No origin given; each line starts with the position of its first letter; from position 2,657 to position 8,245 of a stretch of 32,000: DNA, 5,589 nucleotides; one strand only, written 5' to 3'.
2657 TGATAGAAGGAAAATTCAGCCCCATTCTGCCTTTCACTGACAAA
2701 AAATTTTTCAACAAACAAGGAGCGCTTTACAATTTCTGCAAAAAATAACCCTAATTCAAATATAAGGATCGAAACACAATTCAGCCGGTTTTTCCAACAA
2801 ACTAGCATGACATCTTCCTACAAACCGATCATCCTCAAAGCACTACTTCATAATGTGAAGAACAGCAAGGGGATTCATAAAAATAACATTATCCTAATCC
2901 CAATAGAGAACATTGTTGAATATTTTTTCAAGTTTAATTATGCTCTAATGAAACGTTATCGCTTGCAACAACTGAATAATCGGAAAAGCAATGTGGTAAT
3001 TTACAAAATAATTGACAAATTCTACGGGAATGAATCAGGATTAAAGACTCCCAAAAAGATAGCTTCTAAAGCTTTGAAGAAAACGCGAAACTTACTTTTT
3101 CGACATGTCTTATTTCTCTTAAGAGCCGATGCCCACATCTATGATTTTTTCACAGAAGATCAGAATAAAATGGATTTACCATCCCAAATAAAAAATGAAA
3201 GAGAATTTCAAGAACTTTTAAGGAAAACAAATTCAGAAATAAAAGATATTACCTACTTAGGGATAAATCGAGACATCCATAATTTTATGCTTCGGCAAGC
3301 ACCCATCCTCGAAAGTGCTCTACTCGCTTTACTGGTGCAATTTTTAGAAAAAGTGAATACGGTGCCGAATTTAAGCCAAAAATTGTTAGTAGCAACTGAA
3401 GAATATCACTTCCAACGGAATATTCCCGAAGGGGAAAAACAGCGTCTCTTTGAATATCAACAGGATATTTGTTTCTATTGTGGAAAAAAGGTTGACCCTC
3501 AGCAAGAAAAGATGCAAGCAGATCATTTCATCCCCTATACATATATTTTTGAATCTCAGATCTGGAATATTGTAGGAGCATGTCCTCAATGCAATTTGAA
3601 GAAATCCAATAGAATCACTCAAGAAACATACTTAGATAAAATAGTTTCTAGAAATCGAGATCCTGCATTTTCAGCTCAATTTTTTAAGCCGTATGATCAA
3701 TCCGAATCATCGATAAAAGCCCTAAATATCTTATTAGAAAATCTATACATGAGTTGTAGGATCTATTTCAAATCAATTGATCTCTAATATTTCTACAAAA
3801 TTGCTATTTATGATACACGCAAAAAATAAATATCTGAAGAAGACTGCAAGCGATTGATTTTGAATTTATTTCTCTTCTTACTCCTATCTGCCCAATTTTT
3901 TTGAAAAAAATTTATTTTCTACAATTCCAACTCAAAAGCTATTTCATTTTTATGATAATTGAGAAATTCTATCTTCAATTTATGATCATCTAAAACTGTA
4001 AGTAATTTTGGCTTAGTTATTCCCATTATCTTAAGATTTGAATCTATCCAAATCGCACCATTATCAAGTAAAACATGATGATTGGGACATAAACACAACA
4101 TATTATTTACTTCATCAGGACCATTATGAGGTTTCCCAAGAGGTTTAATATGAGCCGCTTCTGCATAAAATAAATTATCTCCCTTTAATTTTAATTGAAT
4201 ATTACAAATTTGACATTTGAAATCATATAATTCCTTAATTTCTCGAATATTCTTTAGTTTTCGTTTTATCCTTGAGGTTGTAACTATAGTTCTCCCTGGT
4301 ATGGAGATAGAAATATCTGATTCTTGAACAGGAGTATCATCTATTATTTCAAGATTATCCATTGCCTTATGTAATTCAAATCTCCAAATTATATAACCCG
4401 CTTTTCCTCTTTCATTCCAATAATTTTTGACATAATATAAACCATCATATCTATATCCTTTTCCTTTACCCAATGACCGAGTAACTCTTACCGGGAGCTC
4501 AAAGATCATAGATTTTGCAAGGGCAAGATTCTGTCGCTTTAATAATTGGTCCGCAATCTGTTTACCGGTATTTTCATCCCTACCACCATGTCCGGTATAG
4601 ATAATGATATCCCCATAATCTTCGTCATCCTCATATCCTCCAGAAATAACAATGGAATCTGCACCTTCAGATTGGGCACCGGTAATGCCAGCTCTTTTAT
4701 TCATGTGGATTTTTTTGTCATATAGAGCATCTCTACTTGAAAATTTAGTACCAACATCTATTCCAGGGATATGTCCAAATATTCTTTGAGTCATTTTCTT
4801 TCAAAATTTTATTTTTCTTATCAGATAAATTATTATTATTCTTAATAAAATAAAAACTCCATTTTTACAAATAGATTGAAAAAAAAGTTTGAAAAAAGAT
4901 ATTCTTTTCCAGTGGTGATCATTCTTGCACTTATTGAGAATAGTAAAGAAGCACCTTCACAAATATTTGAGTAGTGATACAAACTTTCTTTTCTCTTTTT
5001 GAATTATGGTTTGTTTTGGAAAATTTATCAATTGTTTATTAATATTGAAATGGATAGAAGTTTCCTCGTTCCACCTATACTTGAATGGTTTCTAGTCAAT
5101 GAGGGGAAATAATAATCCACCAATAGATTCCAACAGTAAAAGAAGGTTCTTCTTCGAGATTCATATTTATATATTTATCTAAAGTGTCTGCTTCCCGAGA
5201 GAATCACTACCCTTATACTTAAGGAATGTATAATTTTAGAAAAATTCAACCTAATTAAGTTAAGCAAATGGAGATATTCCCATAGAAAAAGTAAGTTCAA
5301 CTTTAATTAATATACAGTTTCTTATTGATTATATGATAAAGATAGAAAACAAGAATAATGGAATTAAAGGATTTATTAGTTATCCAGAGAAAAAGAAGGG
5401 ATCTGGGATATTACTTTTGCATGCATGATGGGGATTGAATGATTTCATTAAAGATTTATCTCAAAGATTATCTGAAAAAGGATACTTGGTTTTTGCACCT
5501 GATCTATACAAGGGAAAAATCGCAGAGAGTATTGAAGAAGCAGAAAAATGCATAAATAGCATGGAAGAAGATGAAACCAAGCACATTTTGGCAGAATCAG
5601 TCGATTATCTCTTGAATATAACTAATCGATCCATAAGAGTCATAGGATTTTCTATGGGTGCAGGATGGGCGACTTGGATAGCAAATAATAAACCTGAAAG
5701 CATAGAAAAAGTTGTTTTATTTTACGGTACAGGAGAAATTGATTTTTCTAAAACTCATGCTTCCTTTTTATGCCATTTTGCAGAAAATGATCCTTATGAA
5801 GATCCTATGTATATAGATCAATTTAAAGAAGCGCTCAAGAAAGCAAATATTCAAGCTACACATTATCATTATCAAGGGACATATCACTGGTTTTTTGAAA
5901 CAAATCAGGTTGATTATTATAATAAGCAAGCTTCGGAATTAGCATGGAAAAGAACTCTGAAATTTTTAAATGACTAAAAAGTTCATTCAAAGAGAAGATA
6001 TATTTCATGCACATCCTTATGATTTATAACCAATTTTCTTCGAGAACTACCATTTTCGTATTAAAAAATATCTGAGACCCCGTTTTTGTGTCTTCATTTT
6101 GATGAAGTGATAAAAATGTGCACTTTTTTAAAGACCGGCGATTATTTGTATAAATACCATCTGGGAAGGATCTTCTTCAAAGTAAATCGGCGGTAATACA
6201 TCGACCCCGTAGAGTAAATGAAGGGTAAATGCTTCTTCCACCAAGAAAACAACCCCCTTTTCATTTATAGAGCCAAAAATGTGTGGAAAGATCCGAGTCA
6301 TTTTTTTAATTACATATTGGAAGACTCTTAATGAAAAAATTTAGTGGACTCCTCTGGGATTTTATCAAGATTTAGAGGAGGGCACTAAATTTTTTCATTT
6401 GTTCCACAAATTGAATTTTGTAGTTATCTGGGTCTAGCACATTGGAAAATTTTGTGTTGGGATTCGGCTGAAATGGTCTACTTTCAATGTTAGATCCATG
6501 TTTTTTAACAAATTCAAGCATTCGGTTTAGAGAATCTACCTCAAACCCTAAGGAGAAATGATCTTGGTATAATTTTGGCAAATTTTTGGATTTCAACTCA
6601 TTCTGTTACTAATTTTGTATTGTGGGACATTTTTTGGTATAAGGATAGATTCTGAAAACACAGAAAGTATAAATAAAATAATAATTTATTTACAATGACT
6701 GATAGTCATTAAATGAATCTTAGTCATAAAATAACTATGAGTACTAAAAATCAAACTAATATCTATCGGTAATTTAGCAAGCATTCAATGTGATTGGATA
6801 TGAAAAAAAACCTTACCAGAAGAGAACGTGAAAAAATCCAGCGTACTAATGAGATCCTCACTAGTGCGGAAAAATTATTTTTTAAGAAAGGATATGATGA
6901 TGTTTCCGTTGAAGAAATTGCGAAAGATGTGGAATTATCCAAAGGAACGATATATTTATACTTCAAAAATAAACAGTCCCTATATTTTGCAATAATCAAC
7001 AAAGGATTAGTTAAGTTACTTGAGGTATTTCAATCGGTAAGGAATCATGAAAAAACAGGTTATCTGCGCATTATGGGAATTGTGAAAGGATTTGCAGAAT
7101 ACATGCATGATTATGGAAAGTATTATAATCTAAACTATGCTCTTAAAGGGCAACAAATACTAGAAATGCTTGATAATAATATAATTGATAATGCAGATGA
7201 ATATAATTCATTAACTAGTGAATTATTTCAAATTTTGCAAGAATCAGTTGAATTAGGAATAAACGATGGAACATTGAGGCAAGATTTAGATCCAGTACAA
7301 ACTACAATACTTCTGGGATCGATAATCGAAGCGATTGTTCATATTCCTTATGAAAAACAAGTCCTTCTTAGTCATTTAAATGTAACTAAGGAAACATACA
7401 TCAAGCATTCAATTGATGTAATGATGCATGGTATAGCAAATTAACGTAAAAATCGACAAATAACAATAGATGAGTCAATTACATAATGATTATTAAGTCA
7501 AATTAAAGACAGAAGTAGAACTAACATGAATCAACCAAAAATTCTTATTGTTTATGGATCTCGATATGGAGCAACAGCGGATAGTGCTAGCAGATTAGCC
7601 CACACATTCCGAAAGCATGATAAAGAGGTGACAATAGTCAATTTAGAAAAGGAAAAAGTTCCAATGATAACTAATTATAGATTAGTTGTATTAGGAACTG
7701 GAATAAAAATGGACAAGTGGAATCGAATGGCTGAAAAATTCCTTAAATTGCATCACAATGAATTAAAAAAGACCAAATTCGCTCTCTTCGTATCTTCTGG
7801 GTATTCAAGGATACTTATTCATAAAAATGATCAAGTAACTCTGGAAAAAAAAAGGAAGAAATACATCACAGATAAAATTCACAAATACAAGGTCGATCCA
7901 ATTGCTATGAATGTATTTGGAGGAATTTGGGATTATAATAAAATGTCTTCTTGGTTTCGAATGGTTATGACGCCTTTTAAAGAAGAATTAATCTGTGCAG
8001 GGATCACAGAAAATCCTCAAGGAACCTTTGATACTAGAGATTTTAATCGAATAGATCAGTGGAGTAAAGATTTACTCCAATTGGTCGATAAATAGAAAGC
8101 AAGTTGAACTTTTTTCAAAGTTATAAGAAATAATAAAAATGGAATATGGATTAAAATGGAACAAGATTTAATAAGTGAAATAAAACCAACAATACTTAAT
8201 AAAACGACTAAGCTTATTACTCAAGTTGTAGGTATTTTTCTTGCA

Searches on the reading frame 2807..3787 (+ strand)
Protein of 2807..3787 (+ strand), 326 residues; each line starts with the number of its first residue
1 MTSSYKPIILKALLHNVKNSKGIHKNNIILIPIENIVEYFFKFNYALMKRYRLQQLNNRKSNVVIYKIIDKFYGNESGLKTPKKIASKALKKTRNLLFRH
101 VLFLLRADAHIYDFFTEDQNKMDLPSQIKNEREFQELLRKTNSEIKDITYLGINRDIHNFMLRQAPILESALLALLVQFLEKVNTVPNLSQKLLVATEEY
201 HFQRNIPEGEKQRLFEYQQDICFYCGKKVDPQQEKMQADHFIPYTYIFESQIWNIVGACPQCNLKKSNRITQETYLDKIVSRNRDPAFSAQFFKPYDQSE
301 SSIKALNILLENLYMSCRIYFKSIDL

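Call 44: search_protein_families(library=pfam, proteins=[window:2807-3787:+], max_evalue=0.001)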
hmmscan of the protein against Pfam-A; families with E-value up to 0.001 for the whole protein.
window:2807-3787:+ (326 aa): 3 families
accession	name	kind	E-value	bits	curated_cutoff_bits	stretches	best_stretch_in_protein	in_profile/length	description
PF13395.12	HNH_4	-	1.4e-07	31.8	22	1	222-270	1-52/54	HNH endonuclease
PF01844.29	HNH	-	5.1e-07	30.2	21.4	1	222-269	1-47/47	HNH endonuclease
PF14279.12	HNH_5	-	0.00028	21.2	27.5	1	222-273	1-50/56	HNH endonuclease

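Call 58: search_protein_families(library=padloc, proteins=[window:2807-3787:+], max_evalue=0.001)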
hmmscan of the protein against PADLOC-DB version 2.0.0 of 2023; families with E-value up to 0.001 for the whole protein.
window:2807-3787:+ (326 aa): 18 families
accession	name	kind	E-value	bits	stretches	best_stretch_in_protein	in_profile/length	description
PDLC00973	Cas9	-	1.8e-08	31.3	1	208-271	593-660/830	CRISPR subtype II RNA-guided endonuclease Cas9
PDLC01256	Cas9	-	2.7e-08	31.1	1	196-271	488-564/711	"CAS-II-A,CAS-II-B,CAS-II-C; effector__SPE"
PDLC01460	Cas9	-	9.1e-07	25.4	1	196-278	476-555/901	"CAS-II-A,CAS-II-B,CAS-II-C; effector__SPE"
PDLC00342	PtuB1|PtuB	-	1.7e-06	25.6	1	211-276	39-106/247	Unknown function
PDLC00345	PtuB1|PtuB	-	1.5e-05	22.6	1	211-298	43-134/223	Unknown function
PDLC04262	PDC-M01B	-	2.8e-05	22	1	218-270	78-127/259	-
PDLC03418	REase_II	-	2.9e-05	21.4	1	192-269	297-372/372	Type II restriction enzyme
PDLC00322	PtuB1|PtuB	-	3.6e-05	21.7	1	210-262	35-89/215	Unknown function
PDLC00325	PtuB1|PtuB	-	3.8e-05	21.4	1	216-292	48-124/213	Unknown function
PDLC03478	REase_II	-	7e-05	20.7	1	202-268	92-160/219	Type II restriction enzyme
PDLC00335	PtuB1|PtuB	-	0.00012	19.6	1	216-307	45-139/214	Unknown function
PDLC00332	PtuB1|PtuB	-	0.00013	19.9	1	201-262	29-90/212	Unknown function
PDLC00315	PtuB1|PtuB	-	0.00013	19.8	1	211-288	22-95/227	Unknown function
PDLC00337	PtuB1|PtuB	-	0.00037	18.4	1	211-274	48-112/216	Unknown function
PDLC00351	PtuB1|PtuB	-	0.00041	18.5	1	203-272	40-111/195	Unknown function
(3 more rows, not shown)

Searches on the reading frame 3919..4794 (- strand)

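Call 44: search_protein_families(library=pfam, proteins=[window:3919-4794:-], max_evalue=0.001)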
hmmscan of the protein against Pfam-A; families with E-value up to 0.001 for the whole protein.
window:3919-4794:- (291 aa): 2 families
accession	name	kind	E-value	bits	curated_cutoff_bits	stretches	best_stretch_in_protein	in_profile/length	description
PF02182.23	SAD_SRA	-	1.8e-47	161.3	30.7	1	6-144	2-145/148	SAD/SRA domain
PF13391.12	HNH_2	-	2.3e-12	47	21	1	194-251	1-66/66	HNH endonuclease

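Call 58: search_protein_families(library=padloc, proteins=[window:3919-4794:-], max_evalue=0.001)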
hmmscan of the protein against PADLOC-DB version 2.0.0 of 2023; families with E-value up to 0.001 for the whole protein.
window:3919-4794:- (291 aa): 1 family
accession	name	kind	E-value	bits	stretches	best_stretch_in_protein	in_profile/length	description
PDLC04132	HNH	-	7.9e-06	23.2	1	138-286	114-252/286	-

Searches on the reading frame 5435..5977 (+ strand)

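Call 44: search_protein_families(library=pfam, proteins=[window:5435-5977:+], max_evalue=0.001)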
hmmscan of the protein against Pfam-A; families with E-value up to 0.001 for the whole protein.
window:5435-5977:+ (180 aa): 3 families
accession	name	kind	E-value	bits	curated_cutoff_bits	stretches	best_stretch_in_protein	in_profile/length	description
PF01738.24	DLH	-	2.8e-29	102.7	21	1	3-179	28-214/217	Dienelactone hydrolase family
PF00561.26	Abhydrolase_1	-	1.3e-07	32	25.8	1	4-95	16-99/245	alpha/beta hydrolase fold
PF02230.22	Abhydrolase_2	-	5.9e-06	26.7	23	1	31-151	74-199/217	Phospholipase/Carboxylesterase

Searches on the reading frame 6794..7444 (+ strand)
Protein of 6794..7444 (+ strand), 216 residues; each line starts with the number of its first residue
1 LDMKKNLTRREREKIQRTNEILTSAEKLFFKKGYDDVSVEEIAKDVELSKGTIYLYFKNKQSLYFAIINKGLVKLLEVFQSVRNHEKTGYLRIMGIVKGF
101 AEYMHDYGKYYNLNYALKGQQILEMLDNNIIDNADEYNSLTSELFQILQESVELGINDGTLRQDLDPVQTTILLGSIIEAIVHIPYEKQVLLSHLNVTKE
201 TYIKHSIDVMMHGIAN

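Call 44: search_protein_families(library=pfam, proteins=[window:6794-7444:+], max_evalue=0.001)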
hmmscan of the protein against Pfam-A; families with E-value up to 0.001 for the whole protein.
window:6794-7444:+ (216 aa): 1 family
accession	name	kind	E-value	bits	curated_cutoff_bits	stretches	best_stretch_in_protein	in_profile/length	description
PF00440.29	TetR_N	-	1e-15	57.7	24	1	21-67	1-47/47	Bacterial regulatory proteins, tetR family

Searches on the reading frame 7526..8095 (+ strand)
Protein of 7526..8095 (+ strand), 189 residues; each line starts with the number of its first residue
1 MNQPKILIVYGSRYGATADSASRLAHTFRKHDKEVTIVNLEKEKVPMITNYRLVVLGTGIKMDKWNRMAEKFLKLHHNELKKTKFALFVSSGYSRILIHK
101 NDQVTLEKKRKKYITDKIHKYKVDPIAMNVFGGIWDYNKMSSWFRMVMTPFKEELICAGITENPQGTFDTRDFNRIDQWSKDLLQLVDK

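Call 44: search_protein_families(library=pfam, proteins=[window:7526-8095:+], max_evalue=0.001)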
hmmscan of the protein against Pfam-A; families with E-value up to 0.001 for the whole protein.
window:7526-8095:+ (189 aa): 2 families
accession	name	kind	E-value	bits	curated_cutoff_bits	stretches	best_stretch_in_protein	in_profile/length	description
PF12724.12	Flavodoxin_5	-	3.6e-18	66.7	27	1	7-149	1-132/145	Flavodoxin domain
PF00258.30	Flavodoxin_1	-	8.3e-06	26.5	25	1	8-89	1-93/143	Flavodoxin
